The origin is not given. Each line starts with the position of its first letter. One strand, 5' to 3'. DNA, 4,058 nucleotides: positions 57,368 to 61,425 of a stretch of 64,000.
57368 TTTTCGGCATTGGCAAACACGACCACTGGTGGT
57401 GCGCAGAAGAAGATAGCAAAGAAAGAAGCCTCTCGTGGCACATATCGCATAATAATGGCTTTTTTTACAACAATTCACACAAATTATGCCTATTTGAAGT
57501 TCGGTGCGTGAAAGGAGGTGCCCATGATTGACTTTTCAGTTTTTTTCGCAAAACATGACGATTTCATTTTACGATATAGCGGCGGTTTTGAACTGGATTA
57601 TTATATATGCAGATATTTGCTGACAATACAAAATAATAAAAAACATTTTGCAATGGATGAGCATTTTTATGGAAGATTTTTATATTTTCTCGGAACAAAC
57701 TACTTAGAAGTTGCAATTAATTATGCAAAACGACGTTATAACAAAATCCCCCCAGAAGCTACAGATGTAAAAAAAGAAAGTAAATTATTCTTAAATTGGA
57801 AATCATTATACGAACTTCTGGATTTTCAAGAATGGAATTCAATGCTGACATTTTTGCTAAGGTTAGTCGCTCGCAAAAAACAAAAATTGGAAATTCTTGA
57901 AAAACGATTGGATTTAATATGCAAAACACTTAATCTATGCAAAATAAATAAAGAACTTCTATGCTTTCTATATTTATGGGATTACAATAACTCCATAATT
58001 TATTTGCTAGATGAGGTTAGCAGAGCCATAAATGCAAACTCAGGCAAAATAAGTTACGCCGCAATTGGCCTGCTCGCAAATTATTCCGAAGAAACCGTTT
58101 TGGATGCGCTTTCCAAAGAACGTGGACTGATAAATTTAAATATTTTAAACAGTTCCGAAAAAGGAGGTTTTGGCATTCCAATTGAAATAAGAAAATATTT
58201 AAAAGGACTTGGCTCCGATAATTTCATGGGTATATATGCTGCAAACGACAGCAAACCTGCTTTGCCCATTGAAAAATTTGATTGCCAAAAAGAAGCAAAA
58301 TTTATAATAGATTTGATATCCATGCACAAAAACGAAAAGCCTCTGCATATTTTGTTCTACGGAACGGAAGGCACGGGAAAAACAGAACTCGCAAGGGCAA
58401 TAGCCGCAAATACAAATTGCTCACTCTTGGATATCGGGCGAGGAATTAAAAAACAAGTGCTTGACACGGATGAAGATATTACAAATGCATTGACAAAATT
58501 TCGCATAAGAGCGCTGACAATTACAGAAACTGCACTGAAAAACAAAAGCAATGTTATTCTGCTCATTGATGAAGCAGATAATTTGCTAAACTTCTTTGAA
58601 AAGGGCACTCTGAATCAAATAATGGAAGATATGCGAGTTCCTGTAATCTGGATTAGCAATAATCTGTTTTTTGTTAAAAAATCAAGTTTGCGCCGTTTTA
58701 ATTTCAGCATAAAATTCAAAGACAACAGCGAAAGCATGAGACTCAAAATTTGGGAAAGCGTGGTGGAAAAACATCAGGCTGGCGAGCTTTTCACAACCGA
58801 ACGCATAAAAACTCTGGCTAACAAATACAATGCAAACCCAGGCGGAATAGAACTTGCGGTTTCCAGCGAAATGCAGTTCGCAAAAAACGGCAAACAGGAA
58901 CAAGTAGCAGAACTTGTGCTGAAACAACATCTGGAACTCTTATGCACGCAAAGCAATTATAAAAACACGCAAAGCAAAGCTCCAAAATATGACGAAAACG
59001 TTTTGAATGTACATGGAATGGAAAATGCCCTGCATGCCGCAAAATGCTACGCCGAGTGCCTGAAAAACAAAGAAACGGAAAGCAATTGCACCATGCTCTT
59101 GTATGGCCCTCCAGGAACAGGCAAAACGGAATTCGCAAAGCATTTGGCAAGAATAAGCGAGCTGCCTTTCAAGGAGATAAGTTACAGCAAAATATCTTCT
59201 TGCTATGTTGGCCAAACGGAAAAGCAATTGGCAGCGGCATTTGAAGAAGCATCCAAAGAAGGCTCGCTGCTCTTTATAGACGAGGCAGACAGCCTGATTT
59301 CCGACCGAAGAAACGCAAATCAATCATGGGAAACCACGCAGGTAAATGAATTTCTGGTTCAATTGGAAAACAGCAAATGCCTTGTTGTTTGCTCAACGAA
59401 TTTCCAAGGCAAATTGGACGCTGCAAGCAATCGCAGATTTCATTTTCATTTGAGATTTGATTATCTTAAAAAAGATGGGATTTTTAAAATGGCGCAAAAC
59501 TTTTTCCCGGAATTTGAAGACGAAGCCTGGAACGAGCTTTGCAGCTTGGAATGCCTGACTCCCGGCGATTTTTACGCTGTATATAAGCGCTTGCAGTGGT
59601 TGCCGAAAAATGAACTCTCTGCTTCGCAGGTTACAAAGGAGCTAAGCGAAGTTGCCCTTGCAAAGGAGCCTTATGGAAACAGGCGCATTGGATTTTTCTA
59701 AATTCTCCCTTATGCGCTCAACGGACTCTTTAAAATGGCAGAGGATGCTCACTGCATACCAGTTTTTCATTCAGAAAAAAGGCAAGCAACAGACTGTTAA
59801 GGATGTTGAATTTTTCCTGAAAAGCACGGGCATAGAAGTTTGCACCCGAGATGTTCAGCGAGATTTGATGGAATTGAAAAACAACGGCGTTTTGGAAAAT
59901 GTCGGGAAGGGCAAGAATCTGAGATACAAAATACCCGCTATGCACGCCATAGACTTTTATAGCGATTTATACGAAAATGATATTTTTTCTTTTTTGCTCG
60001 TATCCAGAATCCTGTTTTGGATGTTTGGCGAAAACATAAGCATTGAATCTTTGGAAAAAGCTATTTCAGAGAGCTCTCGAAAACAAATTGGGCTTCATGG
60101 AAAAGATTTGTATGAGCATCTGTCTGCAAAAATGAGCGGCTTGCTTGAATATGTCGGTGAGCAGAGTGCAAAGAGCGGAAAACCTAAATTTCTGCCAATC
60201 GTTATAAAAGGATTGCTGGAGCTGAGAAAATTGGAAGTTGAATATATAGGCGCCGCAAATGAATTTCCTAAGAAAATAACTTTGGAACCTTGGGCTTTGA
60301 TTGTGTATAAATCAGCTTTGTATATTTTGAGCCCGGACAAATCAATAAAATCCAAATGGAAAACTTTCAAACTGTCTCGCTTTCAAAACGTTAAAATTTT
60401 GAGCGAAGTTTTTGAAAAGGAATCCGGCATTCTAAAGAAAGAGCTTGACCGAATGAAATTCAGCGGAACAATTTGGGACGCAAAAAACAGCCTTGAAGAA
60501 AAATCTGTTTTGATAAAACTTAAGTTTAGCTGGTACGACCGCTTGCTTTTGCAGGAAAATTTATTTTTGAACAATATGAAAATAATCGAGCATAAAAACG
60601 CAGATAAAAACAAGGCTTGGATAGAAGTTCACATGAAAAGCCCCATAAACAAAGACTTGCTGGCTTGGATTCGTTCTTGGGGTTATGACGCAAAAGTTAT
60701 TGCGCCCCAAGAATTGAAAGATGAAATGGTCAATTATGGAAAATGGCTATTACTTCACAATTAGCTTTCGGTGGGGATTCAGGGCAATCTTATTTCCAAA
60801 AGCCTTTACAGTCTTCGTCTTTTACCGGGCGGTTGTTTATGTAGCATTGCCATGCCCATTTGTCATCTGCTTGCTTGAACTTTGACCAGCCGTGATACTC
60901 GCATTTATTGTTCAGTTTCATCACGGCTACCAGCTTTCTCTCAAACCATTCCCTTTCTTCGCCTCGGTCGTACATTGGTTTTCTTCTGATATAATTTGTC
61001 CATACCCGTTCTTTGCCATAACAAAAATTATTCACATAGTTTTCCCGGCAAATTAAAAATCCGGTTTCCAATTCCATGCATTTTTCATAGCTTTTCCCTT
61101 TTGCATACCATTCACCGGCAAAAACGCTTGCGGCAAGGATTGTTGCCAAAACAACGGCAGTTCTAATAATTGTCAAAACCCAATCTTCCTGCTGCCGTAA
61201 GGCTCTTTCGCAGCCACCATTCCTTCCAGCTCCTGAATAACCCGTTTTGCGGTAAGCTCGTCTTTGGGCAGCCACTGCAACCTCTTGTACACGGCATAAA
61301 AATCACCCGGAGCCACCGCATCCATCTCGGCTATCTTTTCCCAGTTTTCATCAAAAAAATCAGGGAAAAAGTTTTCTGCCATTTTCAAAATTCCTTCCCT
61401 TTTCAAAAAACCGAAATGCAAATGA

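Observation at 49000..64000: AT-rich island without mobility genes: a candidate WYL-regulated, multi-operon defence-like system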

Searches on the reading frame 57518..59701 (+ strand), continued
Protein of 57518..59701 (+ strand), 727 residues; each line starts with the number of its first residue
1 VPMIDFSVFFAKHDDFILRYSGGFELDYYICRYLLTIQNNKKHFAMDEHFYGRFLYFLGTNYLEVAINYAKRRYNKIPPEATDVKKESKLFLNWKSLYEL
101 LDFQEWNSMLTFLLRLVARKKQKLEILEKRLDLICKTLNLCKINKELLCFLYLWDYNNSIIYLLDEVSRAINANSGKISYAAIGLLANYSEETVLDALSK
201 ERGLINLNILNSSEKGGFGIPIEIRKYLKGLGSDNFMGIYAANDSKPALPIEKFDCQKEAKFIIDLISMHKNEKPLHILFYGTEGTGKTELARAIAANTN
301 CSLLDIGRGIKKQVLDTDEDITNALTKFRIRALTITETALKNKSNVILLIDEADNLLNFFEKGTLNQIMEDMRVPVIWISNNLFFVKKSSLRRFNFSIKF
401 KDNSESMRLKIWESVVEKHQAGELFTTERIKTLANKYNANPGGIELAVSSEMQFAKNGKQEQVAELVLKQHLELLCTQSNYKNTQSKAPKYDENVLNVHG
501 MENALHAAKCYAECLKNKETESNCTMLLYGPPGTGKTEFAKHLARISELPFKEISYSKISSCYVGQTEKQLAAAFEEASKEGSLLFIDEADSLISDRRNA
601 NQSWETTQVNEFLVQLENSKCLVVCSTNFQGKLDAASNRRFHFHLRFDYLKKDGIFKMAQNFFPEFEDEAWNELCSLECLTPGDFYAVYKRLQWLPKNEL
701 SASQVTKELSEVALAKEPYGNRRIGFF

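Call 38: search_protein_families(library=pfam, proteins=[L001:9637-10296:+], max_evalue=0.001)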
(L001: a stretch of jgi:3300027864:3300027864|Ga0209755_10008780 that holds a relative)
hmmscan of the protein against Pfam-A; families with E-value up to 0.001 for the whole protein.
L001:9637-10296:+ (219 aa): 0 families

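Call 39: search_protein_families(library=padloc, proteins=[L001:9637-10296:+], max_evalue=0.001)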
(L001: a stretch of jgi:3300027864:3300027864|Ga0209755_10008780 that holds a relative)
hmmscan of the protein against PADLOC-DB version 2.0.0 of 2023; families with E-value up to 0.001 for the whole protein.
L001:9637-10296:+ (219 aa): 0 families

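Call 48: search_solved_structures(query=window:57518-59701:+, max_evalue=1e-10)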
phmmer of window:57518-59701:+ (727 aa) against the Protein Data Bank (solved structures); distinct sequences matched with E-value up to 1e-10: 104 (the best 60 are shown).
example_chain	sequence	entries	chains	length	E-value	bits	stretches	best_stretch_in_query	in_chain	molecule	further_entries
5vc7_A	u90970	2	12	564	7.7e-24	87.3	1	526-643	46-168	VCP-like ATPase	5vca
5g4g_A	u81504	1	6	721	1.7e-23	86.2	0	526-643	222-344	VCP-LIKE ATPASE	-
5g4f_A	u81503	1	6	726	1.7e-23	86.2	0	526-643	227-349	VCP-LIKE ATPASE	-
7wd3_A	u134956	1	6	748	4.8e-23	84.7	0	526-644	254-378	ATPase family gene 2 protein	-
7nku_A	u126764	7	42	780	5.5e-23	84.5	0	526-644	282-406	ATPase family gene 2 protein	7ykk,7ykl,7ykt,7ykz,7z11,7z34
7wbb_A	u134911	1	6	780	3.7e-22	81.8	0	526-644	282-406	AFG2 isoform 1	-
6chs_H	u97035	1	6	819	1.6e-21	79.7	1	526-644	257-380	Putative cell division control protein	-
6oaa_B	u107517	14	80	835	6.4e-21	77.7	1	526-645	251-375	Cell division control protein 48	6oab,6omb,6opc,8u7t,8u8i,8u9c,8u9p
8dar_A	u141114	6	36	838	6.4e-21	77.7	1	526-645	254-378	Cell division control protein 48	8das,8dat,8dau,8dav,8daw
6oa9_A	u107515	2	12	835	1.7e-20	76.3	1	526-645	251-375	Cell division control protein 48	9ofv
9m4n_A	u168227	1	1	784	4.6e-20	74.9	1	526-649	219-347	Cell division control protein 48 homolog A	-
9m3v_A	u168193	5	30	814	5e-20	74.7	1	526-649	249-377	Cell division control protein 48 homolog A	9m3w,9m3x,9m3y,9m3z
8rhn_K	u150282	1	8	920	1e-19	73.7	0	525-643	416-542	ATPase family gene 2 protein homolog A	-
7wub_C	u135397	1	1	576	1.7e-19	73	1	526-645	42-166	Transitional endoplasmic reticulum ATPase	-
7wub_D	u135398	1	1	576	1.7e-19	73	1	526-645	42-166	Transitional endoplasmic reticulum ATPase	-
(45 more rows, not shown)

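Call 63: find_related_loci(query=A2, collection=genome_contigs, flank=10000)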
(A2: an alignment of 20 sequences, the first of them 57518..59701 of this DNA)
Query A2 (727 aa) in genome_contigs; peptide patterns used: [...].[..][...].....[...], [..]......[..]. (x = any residue, [..] = any of these).
600 stretches matched a pattern (row limit reached: there are more); 332 encode a relative of the query (tblastn E <= 1e-3); the best 80 are kept; 80 distinct loci.
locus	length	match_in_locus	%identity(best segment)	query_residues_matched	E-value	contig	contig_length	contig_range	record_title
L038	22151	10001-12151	45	33-726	0e+0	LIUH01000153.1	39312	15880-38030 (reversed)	MAG: Fibrobacteria bacterium GUT31 contig_4762, whole genome shotgun sequence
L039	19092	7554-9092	38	220-726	5e-98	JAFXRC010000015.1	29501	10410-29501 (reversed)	MAG: Fibrobacter sp. isolate RGIG6669 Sheep_Rumen-1__c169808, whole genome shotgun sequence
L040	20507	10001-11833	33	114-726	1e-92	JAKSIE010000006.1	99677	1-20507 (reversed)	MAG: Fibrobacter sp. isolate Horse_feces13 MAG013_6, whole genome shotgun sequence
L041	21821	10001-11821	34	117-726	3e-97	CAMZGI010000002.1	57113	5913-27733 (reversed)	MAG TPA_asm: uncultured Fibrobacter sp. isolate SRR10912533_bin.48_metaWRAP_v1.3_MAG genome assembly, contig: ERZ1421001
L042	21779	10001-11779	33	129-726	6e-91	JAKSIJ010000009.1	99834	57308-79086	MAG: Fibrobacter sp. isolate Horse_feces18 MAG018_9, whole genome shotgun sequence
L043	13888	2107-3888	33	129-726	2e-90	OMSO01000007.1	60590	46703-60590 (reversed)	uncultured Fibrobacter sp. isolate RUG831 genome assembly, contig: scaffold_230, whole genome shotgun sequence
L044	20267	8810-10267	36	247-726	3e-86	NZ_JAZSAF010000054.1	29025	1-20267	MAG: Fibrobacter sp. isolate T1900044939_TS20190405.MAGScoT_cleanbin_000007 SGB_3456_k141_2324441, whole genome shotgun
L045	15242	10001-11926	32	107-726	2e-81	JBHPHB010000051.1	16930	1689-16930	Spirochaetota bacterium isolate SAG AM-311-O03 NODE_51_length_16930_cov_22.809481, whole genome shotgun sequence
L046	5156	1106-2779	31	183-726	1e-77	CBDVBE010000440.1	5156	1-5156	MAG TPA_asm: uncultured bacterium isolate SRR22302353_binner13_Refined_44 genome assembly, contig: ERZ25073599.10424, wh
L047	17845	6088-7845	31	151-726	5e-76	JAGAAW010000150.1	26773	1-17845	MAG: Fibrobacter sp. isolate RGIG8275 Water_buffalos_Rumen-5__c2494258, whole genome shotgun sequence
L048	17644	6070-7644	32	222-726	5e-70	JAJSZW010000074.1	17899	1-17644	MAG: Deltaproteobacteria bacterium isolate SM7059A Ga0402080_118, whole genome shotgun sequence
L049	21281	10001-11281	33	258-695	7e-69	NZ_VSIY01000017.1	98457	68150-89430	Maritimibacter fusiformis strain HY14 17, whole genome shotgun sequence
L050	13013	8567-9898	35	275-711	7e-69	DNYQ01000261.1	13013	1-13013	MAG TPA_asm: Syntrophaceae bacterium isolate UBA8930 contig_8741, whole genome shotgun sequence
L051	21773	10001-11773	33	120-727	1e-67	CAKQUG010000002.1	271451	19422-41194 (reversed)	MAG: uncultured Alphaproteobacteria bacterium isolate REFINED_METABAT215_TOP10_CONTIGS_1500_ASSEMBLY_K77_MERGED__Hadza_M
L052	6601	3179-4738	33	197-700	3e-66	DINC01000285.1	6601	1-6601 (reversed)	MAG TPA_asm: Spirochaetia bacterium UBA5550 UBA5550_contig_697, whole genome shotgun sequence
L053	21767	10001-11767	28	146-726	6e-66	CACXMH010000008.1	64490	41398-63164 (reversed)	MAG: Fibrobacter succinogenes isolate RUG11387 genome assembly, contig: RUG11387_asm_8, whole genome shotgun sequence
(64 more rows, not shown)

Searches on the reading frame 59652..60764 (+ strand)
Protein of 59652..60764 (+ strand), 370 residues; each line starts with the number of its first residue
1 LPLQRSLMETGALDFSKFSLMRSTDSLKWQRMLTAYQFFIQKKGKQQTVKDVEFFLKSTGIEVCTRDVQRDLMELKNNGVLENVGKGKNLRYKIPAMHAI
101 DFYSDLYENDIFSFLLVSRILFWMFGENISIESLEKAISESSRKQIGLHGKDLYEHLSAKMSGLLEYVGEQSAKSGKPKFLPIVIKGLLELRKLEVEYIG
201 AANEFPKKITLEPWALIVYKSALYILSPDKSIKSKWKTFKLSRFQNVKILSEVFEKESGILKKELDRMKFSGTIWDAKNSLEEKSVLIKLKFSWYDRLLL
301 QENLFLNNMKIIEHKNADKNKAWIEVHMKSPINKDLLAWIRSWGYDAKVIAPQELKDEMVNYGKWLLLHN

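Call 4: search_protein_families(library=pfam, proteins=[window:59652-60764:+], max_evalue=0.01)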
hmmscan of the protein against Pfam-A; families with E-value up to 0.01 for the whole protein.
window:59652-60764:+ (370 aa): 2 families
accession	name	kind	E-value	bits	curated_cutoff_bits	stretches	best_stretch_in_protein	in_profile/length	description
PF25583.1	WCX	-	2.3e-08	34.7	23.9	1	287-362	4-71/76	WCX domain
PF13280.12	WYL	-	3.4e-08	33.8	21.8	1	182-249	4-70/70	WYL domain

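Call 5: search_protein_families(library=padloc, proteins=[window:59652-60764:+], max_evalue=0.01)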
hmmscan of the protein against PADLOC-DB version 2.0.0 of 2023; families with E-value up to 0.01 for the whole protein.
window:59652-60764:+ (370 aa): 5 families
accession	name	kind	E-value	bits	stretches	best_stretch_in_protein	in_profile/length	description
PDLC01652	WYL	-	6.5e-19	66.8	1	176-366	15-161/162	"CAS-I,CAS-II,CAS-III,CAS-IV,CAS-V,CAS-VI; associated_signaling"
PDLC01766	Cas3c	-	3e-12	43.6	1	152-359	108-305/1009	-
PDLC01457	WYL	-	2.4e-11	41.7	1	62-355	29-229/229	"CAS-I,CAS-II,CAS-III,CAS-IV,CAS-V,CAS-VI; associated_signaling"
PDLC01484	WYL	-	0.00022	18.5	0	319-361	386-427/437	"CAS-I,CAS-II,CAS-III,CAS-IV,CAS-V,CAS-VI; associated_signaling"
PDLC01510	WYL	-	0.00022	18.5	0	319-361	386-427/437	"CAS-I,CAS-II,CAS-III,CAS-IV,CAS-V,CAS-VI; associated_signaling"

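Call 6: search_protein_families(library=ncbifam, proteins=[window:59652-60764:+], max_evalue=0.001)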
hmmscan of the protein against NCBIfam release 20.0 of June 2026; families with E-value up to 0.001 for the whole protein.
window:59652-60764:+ (370 aa): 0 families

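Call 46: search_solved_structures(query=window:59652-60764:+, max_evalue=1)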
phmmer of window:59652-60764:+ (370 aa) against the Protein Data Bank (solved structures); distinct sequences matched with E-value up to 1: 2.
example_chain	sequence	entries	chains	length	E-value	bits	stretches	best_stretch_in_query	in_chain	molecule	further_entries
7p5x_AY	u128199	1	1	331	0.29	13.7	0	179-245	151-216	Transcriptional regulator-like protein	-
9fnd_X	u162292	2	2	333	0.3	13.7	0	179-245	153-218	Transcriptional regulator-like protein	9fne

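Call 75: find_homologous_proteins(query=window:59652-60764:+, max_evalue=0.00001)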
Query window:59652-60764:+ (370 aa): 12 proteins with E <= 0.00001 among 2715 candidates.
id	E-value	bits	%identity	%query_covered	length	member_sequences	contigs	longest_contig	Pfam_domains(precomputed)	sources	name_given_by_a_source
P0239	2.5e-218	743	93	97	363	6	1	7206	PF13280.13,PF25583.2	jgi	-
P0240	2.8e-160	552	72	94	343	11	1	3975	PF13280.13,PF25583.2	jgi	jgi:predicted DNA-binding transcriptional regulator YafY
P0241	9.9e-159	547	73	94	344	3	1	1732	PF13280.13,PF25583.2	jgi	-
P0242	1.4e-147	510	67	94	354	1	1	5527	PF13280.13,PF25583.2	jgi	jgi:predicted DNA-binding transcriptional regulator YafY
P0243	2.5e-147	509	67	94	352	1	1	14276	PF13280.13,PF25583.2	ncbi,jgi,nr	ncbi:MAG: WYL domain-containing protein [Fibromonadaceae bacterium]|jgi:predicted DNA-binding transc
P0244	1.1e-144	500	68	94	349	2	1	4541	PF13280.13,PF25583.2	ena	-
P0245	1.7e-142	493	66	93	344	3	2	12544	PF13280.13,PF25583.2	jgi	-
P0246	6.8e-141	488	64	92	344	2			PF13280.13,PF25583.2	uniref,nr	uniref:Helix-turn-helix type 11-like protein n=1 Tax=uncultured bacterium contig00111 TaxID=1181575 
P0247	2.4e-137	476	64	94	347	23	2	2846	PF13280.13,PF25583.2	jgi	-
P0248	1.6e-119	418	66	79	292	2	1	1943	PF13280.13,PF25583.2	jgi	jgi:hypothetical protein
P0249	1.7e-98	348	66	70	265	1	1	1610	PF13280.13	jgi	-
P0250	2.7e-93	331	65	67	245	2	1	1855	PF13280.13,PF25583.2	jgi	jgi:predicted DNA-binding transcriptional regulator YafY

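Call 87: predict_structure(alignment_id=A3)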
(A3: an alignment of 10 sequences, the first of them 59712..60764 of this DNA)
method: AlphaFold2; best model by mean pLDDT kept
length: 350 residues; sequences in the alignment: 10
mean_pLDDT: 50.3   pTM: 0.32
mean pLDDT of the five models: 50.3, 49.0, 48.8, 48.7, 44.8
residues with pLDDT >= 90: 0; 70-90: 85; 50-70: 61; < 50: 204
segments of 3 or more residues with pLDDT < 50: 1-6, 66-68, 77-262, 344-350
pLDDT, mean of each block of 10 residues (from residue 1): 48 70 76 85 83 71 58 50 30 38 35 39 31 32 38 39 44 39 38 41 30 27 27 36 37 27 64 72 56 70 77 69 67 73 43
secondary structure, 60 per line:
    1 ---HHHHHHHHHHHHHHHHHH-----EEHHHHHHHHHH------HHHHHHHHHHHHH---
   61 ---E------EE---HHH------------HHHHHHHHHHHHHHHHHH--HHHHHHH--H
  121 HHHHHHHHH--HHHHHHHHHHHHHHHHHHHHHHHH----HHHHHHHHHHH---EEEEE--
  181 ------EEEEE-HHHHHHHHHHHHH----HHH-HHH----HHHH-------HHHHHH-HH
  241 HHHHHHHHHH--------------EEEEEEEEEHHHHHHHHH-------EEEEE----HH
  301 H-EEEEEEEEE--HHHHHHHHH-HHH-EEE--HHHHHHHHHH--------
elements in order: H4-21 H29-38 H45-57 H91-108 H111-117 H120-129 H132-155 H160-170 E174-178 E187-191 H193-205 H221-224 H232-237 H239-250 E265-273 H274-282 E290-294 E303-311 H314-322 E328-330 H333-342

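Call 88: search_solved_structures(query=A3, max_evalue=10, show_alignments=2)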
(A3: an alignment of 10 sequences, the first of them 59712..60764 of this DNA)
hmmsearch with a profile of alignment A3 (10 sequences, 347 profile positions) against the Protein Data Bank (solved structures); distinct sequences matched with E-value up to 10: 2.
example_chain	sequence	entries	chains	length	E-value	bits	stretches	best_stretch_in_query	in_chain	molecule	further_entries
7p5x_AY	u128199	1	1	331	0.024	16.9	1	155-226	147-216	Transcriptional regulator-like protein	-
9fnd_X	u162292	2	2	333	0.024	16.9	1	155-226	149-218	Transcriptional regulator-like protein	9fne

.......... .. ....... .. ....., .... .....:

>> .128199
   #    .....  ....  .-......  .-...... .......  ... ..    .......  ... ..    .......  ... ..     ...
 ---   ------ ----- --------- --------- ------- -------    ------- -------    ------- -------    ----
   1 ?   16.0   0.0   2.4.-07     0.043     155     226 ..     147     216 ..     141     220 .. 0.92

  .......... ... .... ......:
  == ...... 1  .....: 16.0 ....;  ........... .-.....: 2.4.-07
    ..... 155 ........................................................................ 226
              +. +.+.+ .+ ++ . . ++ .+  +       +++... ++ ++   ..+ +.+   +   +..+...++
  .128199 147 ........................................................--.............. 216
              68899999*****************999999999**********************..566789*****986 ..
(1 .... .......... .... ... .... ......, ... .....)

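Call 103: search_protein_families(library=phrogs, proteins=[window:59712-60764:+], max_evalue=0.001)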
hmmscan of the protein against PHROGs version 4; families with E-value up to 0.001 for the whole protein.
window:59712-60764:+ (350 aa): 1 family
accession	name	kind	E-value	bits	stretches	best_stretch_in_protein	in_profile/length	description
phrog_13105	-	unknown function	1.9e-08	35.2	1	41-235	29-220/239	-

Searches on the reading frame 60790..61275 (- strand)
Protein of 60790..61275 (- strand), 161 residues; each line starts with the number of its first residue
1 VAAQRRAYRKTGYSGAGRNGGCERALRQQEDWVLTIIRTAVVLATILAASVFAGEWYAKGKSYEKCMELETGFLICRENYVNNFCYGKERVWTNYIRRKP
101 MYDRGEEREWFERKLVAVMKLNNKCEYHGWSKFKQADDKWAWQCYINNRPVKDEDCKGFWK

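Call 4: search_protein_families(library=pfam, proteins=[window:60790-61275:-], max_evalue=0.01)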
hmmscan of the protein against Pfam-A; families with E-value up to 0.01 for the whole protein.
window:60790-61275:- (161 aa): 0 families

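Call 5: search_protein_families(library=padloc, proteins=[window:60790-61275:-], max_evalue=0.01)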
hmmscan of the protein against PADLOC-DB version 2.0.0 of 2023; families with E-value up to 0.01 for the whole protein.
window:60790-61275:- (161 aa): 0 families

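Call 6: search_protein_families(library=ncbifam, proteins=[window:60790-61275:-], max_evalue=0.001)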
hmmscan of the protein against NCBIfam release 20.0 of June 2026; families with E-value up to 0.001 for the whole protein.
window:60790-61275:- (161 aa): 0 families
